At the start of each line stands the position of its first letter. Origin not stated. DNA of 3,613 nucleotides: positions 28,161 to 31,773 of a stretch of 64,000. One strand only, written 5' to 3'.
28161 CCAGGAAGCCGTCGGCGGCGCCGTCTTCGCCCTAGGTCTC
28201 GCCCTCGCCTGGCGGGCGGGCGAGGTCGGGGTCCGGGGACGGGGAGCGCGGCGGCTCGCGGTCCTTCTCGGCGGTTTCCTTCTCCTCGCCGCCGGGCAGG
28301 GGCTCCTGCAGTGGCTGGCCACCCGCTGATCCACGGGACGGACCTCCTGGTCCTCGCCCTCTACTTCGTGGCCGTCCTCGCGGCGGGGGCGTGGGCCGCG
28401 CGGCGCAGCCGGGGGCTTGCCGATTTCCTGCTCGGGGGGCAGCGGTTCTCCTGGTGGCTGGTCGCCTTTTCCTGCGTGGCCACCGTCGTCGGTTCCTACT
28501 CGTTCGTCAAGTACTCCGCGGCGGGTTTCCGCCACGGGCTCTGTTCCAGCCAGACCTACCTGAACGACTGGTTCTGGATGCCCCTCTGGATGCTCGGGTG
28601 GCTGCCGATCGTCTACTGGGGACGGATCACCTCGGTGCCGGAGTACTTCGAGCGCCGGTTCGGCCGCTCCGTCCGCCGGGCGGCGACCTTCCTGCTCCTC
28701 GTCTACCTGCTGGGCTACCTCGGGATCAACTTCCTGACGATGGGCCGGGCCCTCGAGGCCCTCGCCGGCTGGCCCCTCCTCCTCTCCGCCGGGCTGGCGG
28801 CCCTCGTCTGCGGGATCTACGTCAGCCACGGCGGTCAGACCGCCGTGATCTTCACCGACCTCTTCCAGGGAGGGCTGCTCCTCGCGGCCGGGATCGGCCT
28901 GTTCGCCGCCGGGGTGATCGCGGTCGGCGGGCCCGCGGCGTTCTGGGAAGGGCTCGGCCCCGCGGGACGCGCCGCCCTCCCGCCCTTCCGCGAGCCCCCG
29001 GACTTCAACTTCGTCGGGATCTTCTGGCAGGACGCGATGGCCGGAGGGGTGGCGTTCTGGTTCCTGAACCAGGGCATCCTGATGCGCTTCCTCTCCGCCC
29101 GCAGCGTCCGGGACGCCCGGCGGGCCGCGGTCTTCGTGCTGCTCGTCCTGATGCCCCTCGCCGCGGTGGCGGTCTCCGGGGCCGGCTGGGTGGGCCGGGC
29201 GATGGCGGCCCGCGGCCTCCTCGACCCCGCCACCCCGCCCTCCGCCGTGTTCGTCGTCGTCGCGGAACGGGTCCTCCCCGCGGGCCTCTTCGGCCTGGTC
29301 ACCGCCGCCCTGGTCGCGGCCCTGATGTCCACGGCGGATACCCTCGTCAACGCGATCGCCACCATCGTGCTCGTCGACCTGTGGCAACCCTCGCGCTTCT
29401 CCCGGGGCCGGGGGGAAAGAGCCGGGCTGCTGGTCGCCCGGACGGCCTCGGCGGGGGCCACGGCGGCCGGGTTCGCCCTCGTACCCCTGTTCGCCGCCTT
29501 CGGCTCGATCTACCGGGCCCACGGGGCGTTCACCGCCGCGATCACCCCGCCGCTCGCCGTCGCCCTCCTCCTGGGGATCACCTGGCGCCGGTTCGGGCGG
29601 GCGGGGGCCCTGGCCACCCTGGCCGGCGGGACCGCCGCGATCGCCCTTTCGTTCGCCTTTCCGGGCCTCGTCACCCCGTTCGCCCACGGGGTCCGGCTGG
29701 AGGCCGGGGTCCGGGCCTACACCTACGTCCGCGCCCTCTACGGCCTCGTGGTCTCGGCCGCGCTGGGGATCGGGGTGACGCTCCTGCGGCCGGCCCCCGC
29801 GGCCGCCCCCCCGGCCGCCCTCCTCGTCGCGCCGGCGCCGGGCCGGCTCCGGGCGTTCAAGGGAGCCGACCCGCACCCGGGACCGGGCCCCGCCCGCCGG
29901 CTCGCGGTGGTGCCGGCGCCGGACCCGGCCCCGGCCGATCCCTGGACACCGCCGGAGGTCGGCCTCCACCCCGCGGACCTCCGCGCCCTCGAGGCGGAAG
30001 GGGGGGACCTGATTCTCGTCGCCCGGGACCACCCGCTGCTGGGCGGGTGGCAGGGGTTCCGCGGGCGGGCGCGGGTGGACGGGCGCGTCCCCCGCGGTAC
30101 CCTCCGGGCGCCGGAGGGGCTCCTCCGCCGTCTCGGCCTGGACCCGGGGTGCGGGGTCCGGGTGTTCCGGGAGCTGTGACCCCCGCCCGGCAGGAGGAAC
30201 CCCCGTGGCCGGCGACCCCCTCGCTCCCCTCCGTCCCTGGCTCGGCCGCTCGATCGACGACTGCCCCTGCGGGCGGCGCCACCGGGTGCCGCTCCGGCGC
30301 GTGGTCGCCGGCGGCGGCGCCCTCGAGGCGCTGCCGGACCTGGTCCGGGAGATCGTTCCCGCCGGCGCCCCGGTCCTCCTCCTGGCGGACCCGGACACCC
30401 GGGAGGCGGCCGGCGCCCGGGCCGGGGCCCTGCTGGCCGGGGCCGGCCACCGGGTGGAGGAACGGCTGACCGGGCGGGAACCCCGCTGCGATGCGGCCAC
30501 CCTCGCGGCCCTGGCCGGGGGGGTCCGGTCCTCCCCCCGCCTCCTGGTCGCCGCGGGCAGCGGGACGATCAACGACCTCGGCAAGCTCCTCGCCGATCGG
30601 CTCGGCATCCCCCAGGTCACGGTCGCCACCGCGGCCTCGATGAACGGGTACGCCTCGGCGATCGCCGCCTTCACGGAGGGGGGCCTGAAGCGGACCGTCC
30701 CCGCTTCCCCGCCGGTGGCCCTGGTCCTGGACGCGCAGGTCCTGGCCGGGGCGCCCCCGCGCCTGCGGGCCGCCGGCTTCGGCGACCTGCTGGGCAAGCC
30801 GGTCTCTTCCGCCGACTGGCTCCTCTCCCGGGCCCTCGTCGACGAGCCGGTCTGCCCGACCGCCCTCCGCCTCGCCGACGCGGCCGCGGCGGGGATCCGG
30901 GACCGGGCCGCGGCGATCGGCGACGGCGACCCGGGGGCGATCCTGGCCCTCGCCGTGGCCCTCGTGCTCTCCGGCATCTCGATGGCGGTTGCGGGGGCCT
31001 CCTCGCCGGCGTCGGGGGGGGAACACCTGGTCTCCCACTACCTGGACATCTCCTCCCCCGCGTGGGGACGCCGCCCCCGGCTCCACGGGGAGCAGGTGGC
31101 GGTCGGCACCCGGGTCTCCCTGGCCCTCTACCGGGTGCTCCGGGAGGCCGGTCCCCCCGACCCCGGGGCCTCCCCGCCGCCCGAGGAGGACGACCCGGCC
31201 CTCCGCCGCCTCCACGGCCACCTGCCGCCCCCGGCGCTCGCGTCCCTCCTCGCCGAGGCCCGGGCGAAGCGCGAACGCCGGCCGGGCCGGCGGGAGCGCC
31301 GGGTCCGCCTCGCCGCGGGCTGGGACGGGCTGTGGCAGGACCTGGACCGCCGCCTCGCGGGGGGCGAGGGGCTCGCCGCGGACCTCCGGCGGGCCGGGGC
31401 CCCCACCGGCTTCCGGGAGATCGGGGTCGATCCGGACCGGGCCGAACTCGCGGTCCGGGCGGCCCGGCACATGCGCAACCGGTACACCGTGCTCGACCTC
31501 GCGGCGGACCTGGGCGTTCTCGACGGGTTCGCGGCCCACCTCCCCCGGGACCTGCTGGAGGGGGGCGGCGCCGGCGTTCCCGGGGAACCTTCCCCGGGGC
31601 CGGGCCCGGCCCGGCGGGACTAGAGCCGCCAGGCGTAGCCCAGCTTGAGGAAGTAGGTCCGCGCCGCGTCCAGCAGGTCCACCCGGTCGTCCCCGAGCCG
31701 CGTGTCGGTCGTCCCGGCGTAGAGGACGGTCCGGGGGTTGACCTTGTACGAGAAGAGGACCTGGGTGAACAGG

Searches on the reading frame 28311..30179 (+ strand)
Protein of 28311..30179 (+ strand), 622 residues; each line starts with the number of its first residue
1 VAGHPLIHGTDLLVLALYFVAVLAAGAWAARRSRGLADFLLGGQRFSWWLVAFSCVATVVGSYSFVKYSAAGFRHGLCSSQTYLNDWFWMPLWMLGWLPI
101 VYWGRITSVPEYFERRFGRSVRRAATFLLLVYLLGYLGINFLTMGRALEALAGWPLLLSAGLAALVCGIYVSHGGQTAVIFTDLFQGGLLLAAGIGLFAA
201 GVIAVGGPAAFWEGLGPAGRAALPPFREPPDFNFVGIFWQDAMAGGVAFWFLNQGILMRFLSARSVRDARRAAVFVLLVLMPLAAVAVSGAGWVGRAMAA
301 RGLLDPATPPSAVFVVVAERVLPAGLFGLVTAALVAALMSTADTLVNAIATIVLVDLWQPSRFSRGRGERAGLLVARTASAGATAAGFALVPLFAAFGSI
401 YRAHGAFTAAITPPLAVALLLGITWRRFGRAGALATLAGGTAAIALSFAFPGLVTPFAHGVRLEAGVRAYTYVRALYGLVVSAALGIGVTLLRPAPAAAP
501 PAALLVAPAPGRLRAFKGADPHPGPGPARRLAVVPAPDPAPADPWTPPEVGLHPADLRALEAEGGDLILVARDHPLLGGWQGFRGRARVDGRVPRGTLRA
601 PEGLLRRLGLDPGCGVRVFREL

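Call 28: search_protein_families(library=pfam, proteins=[window:28311-30179:+], max_evalue=0.001)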
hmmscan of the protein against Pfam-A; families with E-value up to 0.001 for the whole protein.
window:28311-30179:+ (622 aa): 1 family
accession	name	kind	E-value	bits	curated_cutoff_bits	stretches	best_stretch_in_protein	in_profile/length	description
PF00474.23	SSF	-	6.1e-34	118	22.8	1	39-439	1-405/406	Sodium:solute symporter family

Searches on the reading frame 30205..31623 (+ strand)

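Call 28: search_protein_families(library=pfam, proteins=[window:30205-31623:+], max_evalue=0.001)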
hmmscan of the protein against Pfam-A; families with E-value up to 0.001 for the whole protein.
window:30205-31623:+ (472 aa): 2 families
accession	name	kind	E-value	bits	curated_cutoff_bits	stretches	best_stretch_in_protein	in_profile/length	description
PF13685.12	Fe-ADH_2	-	8.4e-26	91.2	28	1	35-184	2-149/149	Iron-containing alcohol dehydrogenase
PF00465.25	Fe-ADH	-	4.6e-07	30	31.3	1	32-165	3-154/168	Iron-containing alcohol dehydrogenase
